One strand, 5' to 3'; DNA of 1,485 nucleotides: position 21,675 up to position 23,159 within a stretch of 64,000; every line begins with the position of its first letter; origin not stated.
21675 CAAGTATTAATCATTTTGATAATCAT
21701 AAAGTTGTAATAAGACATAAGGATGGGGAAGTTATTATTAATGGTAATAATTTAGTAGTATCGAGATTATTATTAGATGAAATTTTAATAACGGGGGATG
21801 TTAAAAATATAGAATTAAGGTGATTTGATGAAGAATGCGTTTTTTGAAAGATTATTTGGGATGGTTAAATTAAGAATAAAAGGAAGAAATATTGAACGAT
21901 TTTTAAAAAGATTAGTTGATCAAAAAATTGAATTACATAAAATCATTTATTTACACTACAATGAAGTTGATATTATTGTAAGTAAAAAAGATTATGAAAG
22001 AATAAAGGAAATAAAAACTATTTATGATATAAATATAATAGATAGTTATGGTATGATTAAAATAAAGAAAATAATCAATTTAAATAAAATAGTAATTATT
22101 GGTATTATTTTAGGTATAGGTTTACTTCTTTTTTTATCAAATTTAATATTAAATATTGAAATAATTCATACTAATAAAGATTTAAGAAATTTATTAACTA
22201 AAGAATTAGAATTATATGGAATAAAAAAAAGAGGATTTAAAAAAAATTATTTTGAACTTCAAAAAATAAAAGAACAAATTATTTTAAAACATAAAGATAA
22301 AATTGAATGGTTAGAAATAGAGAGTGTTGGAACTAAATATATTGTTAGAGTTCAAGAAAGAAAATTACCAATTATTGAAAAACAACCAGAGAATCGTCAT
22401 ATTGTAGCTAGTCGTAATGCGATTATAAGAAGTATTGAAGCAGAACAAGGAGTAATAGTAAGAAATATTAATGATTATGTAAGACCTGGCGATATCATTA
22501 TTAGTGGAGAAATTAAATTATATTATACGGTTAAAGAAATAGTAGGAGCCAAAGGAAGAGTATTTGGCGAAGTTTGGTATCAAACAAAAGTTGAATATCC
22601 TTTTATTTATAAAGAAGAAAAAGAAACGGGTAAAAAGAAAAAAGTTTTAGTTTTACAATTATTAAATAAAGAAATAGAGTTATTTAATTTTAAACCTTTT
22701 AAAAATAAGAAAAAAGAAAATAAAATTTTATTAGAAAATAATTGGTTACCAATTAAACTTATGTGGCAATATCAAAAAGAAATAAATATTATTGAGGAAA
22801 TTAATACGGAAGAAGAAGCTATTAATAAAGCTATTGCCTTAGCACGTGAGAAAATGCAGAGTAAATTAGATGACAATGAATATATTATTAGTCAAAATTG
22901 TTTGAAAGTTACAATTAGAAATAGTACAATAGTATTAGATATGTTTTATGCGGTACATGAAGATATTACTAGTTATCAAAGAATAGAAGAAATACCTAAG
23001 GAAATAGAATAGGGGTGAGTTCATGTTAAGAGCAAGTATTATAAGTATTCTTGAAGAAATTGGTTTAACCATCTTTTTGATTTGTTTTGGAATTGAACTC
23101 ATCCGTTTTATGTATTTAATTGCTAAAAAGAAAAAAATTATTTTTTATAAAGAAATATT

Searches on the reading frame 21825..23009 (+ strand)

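Call 66: search_protein_families(library=ncbifam, proteins=[window:21825-23009:+], max_evalue=0.00001)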
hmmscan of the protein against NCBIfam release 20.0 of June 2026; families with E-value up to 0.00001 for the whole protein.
window:21825-23009:+ (395 aa): 1 family
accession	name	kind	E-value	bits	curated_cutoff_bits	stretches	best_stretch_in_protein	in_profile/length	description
TIGR02876.1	spore_yqfD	equivalog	7.2e-61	206.3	256.7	1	7-382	2-381/382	sporulation protein YqfD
